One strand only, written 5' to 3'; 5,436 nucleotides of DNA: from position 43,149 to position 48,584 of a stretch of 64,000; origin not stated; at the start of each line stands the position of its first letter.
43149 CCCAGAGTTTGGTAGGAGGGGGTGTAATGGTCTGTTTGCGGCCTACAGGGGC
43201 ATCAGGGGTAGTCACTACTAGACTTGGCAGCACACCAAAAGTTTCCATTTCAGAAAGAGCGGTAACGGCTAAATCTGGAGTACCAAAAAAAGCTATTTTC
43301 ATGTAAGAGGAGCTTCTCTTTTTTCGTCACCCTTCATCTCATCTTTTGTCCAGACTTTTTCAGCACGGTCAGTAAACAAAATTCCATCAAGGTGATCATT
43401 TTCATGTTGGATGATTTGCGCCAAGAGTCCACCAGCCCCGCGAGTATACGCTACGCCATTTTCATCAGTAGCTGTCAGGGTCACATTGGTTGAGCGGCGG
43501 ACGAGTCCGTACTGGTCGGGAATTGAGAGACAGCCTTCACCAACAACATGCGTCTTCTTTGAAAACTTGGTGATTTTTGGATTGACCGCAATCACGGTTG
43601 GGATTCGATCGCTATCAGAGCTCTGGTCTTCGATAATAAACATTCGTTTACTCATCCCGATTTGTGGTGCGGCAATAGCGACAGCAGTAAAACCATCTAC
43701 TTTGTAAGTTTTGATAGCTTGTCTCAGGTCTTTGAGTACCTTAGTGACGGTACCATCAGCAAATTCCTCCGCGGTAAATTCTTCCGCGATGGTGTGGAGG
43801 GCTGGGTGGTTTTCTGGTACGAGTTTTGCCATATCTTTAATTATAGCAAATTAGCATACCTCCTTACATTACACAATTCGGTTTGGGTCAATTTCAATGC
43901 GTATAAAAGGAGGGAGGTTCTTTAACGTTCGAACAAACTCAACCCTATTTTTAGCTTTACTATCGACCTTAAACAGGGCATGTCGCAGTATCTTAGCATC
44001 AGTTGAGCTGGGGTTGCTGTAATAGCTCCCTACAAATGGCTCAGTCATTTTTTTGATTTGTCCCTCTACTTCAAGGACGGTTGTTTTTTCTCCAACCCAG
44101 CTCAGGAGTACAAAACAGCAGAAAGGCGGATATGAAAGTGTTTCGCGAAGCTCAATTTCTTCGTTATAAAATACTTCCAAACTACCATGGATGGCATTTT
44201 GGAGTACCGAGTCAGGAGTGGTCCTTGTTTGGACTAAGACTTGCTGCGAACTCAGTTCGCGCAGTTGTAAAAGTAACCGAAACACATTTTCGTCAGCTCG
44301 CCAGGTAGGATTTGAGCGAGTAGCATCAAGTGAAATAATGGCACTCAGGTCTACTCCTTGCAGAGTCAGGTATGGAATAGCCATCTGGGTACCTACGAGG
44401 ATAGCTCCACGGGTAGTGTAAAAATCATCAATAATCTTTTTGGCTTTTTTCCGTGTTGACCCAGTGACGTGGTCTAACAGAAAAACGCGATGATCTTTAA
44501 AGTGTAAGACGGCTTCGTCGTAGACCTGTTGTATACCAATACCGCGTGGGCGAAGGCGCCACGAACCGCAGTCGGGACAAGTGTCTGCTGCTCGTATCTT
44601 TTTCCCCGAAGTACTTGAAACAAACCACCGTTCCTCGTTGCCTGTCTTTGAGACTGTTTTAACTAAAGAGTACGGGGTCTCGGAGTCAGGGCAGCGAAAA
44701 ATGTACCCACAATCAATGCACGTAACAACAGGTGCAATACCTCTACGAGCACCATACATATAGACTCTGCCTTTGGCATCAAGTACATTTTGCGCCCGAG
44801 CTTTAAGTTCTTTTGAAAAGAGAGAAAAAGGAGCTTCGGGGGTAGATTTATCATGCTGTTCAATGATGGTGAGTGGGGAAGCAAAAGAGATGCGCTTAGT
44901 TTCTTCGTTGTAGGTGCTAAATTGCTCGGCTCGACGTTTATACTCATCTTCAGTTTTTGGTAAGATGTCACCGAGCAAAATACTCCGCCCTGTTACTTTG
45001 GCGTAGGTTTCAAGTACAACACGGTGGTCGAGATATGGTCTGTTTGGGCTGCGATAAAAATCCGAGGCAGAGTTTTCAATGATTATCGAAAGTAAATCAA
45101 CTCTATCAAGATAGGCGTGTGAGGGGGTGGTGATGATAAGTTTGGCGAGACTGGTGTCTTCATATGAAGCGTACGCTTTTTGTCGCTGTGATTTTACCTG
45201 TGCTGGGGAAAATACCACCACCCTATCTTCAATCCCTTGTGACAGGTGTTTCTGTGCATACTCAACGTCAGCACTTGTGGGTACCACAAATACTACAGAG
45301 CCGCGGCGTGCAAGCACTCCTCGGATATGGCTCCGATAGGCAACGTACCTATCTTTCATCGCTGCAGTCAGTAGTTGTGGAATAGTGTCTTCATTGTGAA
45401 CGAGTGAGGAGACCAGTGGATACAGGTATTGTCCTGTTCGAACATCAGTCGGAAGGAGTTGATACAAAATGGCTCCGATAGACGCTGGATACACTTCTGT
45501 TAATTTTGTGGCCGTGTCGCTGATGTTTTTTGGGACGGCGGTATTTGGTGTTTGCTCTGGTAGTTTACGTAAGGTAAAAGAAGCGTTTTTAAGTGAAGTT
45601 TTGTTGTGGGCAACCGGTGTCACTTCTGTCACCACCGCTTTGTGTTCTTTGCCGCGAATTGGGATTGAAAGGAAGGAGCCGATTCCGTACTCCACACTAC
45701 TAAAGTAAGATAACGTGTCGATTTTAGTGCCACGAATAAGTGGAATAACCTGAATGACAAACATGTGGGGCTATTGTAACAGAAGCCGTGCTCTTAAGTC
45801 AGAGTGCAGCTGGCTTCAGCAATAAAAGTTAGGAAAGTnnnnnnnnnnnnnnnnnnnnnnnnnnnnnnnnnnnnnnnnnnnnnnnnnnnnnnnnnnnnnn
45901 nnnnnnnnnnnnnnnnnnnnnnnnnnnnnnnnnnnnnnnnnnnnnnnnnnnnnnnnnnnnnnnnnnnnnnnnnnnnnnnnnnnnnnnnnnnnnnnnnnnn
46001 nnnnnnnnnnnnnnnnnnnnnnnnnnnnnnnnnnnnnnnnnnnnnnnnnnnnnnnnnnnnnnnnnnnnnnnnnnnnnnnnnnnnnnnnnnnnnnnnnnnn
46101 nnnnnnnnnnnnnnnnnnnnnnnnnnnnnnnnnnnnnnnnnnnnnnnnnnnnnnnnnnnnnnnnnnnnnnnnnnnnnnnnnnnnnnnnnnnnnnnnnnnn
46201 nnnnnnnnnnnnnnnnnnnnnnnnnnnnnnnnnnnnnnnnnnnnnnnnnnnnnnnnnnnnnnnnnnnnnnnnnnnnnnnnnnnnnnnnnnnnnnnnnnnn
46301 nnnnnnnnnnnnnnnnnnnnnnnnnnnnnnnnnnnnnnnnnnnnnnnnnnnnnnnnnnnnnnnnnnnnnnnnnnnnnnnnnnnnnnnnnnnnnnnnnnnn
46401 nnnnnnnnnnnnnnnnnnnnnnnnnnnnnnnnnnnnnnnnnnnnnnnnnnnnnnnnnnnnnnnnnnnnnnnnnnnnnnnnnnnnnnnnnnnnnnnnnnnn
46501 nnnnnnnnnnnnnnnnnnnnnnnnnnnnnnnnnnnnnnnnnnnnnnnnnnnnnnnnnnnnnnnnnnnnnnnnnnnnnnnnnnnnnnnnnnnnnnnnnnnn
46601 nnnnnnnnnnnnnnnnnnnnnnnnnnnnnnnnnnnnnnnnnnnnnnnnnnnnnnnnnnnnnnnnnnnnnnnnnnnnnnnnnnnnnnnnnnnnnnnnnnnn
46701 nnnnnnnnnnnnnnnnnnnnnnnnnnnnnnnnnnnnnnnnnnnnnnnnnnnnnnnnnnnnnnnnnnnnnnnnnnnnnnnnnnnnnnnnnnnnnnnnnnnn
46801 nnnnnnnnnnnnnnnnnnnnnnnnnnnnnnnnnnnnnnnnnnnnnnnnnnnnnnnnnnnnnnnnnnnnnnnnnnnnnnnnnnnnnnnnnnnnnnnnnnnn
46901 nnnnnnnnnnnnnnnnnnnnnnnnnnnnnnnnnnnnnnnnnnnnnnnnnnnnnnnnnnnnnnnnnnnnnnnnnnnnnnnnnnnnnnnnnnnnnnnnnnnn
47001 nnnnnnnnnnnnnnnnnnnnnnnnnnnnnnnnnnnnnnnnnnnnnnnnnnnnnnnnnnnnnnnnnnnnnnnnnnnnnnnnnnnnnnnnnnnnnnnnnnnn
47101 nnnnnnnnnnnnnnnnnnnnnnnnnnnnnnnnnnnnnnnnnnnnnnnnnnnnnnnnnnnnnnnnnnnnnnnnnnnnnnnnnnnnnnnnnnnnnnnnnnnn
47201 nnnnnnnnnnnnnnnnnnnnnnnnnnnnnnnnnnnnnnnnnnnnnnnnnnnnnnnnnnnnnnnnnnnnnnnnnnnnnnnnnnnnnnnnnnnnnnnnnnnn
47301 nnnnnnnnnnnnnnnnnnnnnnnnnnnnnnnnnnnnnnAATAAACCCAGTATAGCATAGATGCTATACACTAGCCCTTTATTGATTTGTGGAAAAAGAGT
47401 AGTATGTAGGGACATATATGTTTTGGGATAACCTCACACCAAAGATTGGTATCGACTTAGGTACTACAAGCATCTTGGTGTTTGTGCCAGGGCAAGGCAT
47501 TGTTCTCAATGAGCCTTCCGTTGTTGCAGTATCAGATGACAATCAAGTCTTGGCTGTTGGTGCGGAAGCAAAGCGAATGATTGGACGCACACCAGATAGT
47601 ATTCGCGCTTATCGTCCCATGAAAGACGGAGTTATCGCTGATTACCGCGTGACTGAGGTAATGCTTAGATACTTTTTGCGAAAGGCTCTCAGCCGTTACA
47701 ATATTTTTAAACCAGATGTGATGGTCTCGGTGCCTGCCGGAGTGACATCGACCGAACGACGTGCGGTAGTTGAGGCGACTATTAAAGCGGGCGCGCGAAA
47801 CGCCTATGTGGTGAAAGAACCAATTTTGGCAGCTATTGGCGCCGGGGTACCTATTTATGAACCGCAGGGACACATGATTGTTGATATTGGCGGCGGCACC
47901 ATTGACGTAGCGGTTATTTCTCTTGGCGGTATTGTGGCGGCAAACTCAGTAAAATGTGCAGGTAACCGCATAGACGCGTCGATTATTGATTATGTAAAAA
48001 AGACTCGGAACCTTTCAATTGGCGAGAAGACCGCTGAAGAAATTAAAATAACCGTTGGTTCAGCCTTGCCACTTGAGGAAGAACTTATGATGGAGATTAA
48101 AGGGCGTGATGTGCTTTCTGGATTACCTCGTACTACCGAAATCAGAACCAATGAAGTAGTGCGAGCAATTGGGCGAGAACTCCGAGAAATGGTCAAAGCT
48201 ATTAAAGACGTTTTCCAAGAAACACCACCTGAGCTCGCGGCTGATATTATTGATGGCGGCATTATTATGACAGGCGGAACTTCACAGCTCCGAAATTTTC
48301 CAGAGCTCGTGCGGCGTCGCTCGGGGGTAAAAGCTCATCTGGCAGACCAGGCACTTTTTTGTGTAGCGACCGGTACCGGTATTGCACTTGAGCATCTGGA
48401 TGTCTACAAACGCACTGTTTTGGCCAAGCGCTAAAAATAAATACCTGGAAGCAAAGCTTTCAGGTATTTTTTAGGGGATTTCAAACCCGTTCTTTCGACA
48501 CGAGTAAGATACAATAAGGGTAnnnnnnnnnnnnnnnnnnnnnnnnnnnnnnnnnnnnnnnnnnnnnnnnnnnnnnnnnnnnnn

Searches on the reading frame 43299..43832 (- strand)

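Call 47: search_protein_families(library=pfam, proteins=[window:43299-43832:-], max_evalue=0.001)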
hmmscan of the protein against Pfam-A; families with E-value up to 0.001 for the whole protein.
window:43299-43832:- (177 aa): 1 family
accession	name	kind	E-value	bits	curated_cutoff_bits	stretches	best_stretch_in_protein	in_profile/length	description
PF01327.26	Pep_deformylase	-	2.1e-39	135.1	22.8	1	2-159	2-152/156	Polypeptide deformylase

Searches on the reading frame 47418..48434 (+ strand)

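Call 47: search_protein_families(library=pfam, proteins=[window:47418-48434:+], max_evalue=0.001)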
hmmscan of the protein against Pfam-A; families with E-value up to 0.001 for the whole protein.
window:47418-48434:+ (338 aa): 4 families
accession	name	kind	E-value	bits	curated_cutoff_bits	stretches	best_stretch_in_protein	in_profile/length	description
PF06723.19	MreB_Mbl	-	4e-128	427.3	27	1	9-330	3-325/327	MreB/Mbl protein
PF14450.12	FtsA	-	4e-12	47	31.8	1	154-310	2-111/127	Cell division protein FtsA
PF00012.26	HSP70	-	1.2e-09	37.4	20.6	1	100-196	135-237/599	Hsp70 protein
PF00022.25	Actin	-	1.8e-09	37.2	27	1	33-201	31-194/410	Actin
